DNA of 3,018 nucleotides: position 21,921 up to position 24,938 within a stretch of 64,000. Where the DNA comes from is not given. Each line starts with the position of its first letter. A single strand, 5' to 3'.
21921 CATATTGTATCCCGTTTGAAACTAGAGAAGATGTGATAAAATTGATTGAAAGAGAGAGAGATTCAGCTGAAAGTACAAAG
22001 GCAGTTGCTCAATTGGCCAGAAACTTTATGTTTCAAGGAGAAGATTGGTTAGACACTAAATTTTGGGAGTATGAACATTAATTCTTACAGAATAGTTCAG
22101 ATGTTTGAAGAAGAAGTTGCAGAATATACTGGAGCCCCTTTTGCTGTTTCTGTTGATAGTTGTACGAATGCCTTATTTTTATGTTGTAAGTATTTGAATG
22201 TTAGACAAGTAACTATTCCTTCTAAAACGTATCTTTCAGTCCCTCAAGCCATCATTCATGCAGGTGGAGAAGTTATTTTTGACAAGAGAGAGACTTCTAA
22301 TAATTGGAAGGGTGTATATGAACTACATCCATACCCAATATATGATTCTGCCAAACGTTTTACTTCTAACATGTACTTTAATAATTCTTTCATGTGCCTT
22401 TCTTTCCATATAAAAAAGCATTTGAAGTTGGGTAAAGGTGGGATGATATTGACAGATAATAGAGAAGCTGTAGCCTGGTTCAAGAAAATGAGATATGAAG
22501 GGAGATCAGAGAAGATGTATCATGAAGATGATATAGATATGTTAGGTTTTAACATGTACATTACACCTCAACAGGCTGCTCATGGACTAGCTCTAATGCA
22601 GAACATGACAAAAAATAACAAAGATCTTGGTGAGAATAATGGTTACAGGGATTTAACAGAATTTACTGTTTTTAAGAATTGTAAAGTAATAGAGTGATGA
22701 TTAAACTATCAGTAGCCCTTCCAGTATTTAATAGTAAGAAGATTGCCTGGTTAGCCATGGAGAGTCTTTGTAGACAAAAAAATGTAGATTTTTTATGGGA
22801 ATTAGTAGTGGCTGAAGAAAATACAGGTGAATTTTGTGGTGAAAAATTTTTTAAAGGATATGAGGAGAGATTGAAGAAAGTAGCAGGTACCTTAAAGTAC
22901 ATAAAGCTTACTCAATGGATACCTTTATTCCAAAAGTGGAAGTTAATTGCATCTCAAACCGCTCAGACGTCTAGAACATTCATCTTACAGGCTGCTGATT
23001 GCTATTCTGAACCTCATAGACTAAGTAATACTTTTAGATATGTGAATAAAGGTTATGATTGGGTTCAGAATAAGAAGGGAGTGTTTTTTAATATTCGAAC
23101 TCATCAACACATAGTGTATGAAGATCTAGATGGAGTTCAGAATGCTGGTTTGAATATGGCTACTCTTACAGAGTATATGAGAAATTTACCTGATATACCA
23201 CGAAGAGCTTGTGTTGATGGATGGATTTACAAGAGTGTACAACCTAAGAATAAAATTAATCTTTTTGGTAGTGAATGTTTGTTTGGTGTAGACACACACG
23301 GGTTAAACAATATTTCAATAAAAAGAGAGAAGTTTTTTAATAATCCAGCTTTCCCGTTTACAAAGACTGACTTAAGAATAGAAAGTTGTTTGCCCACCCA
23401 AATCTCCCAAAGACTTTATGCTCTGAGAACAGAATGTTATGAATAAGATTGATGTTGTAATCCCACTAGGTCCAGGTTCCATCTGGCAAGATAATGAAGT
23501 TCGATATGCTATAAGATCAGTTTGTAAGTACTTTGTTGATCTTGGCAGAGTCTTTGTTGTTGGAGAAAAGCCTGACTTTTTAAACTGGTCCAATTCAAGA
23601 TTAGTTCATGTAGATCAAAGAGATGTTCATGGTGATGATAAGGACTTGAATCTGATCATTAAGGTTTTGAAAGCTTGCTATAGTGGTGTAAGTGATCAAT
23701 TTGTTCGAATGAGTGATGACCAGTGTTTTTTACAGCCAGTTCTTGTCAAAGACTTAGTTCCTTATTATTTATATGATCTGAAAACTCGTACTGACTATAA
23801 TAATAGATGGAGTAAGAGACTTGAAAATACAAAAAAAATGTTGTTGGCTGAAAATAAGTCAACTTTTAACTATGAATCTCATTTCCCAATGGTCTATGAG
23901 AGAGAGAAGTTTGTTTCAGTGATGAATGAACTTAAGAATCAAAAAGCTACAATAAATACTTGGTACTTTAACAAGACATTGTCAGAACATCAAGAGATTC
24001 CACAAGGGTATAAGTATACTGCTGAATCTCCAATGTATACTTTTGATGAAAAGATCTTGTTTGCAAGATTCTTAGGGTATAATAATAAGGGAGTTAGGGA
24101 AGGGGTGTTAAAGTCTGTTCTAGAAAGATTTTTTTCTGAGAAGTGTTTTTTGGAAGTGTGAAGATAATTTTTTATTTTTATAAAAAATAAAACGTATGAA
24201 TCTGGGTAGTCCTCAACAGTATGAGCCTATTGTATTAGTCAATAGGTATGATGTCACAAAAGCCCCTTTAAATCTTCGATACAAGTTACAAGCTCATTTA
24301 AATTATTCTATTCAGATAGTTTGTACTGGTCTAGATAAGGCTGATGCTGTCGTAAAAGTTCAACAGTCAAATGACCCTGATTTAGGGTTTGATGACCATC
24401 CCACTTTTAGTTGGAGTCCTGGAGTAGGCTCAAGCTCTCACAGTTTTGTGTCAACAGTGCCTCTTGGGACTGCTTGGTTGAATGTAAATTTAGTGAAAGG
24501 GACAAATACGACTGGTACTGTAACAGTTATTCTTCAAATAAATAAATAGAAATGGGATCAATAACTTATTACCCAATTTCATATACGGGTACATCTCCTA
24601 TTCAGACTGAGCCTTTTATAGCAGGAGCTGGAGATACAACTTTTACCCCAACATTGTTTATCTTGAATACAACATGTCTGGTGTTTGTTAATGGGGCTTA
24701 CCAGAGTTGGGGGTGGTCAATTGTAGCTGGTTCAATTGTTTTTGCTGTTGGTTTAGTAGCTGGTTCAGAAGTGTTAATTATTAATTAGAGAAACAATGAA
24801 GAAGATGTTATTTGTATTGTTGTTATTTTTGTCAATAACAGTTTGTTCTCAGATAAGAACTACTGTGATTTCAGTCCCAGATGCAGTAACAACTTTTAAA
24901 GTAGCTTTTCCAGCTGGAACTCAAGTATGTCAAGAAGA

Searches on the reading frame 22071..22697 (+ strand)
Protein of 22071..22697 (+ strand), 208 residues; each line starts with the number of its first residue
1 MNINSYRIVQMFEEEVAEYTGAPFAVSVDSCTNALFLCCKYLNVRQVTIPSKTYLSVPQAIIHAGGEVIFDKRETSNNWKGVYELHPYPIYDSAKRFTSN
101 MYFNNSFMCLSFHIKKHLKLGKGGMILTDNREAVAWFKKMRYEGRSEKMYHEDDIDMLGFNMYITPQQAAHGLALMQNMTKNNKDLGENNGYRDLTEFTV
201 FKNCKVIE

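Call 66: search_protein_families(library=pfam, proteins=[window:22071-22697:+], max_evalue=0.001)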
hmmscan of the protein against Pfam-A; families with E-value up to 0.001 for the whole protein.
window:22071-22697:+ (208 aa): 1 family
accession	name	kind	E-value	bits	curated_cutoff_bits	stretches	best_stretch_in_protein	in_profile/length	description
PF01041.23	DegT_DnrJ_EryC1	-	8.8e-24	84.8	19.8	2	106-184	164-242/360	DegT/DnrJ/EryC1/StrS aminotransferase family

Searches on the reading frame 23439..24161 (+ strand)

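Call 66: search_protein_families(library=pfam, proteins=[window:23439-24161:+], max_evalue=0.001)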
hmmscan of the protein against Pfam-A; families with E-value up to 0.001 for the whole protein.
window:23439-24161:+ (240 aa): 1 family
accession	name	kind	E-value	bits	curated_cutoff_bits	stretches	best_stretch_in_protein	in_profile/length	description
PF11380.13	Stealth_CR2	-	1.5e-08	35.3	39.4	1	18-105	5-98/108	Stealth protein CR2, conserved region 2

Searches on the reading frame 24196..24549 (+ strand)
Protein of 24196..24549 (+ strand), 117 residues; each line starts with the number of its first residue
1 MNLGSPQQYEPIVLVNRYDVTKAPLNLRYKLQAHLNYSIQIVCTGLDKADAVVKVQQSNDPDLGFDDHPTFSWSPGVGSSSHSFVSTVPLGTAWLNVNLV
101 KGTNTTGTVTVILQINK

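Call 6: search_protein_families(library=pfam, proteins=[window:24196-24549:+], max_evalue=0.1)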
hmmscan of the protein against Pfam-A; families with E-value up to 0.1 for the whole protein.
window:24196-24549:+ (117 aa): 0 families

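Call 7: search_protein_families(library=phrogs, proteins=[window:24196-24549:+], max_evalue=0.01)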
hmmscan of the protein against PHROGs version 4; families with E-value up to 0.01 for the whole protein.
window:24196-24549:+ (117 aa): 0 families

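Call 63: search_protein_families(library=ncbifam, proteins=[window:24196-24549:+], max_evalue=1)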
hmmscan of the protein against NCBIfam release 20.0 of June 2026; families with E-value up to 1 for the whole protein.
window:24196-24549:+ (117 aa): 0 families

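Call 93: search_protein_families(library=padloc, proteins=[window:24196-24549:+], max_evalue=0.01)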
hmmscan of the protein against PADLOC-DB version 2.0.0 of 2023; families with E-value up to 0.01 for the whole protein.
window:24196-24549:+ (117 aa): 0 families

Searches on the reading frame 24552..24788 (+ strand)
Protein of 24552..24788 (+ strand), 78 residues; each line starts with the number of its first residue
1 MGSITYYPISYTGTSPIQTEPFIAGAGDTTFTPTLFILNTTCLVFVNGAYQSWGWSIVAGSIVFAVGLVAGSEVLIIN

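Call 6: search_protein_families(library=pfam, proteins=[window:24552-24788:+], max_evalue=0.1)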
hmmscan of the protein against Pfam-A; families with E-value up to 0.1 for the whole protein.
window:24552-24788:+ (78 aa): 0 families

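Call 7: search_protein_families(library=phrogs, proteins=[window:24552-24788:+], max_evalue=0.01)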
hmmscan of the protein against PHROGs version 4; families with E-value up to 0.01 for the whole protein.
window:24552-24788:+ (78 aa): 1 family
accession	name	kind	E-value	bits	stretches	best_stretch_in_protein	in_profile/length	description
phrog_2710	-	tail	4.8e-05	22.9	1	3-76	184-247/781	tail fiber protein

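Call 63: search_protein_families(library=ncbifam, proteins=[window:24552-24788:+], max_evalue=1)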
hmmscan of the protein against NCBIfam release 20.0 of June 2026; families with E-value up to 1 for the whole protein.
window:24552-24788:+ (78 aa): 0 families

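Call 93: search_protein_families(library=padloc, proteins=[window:24552-24788:+], max_evalue=0.01)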
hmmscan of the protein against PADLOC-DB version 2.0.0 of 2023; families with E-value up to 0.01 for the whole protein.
window:24552-24788:+ (78 aa): 0 families
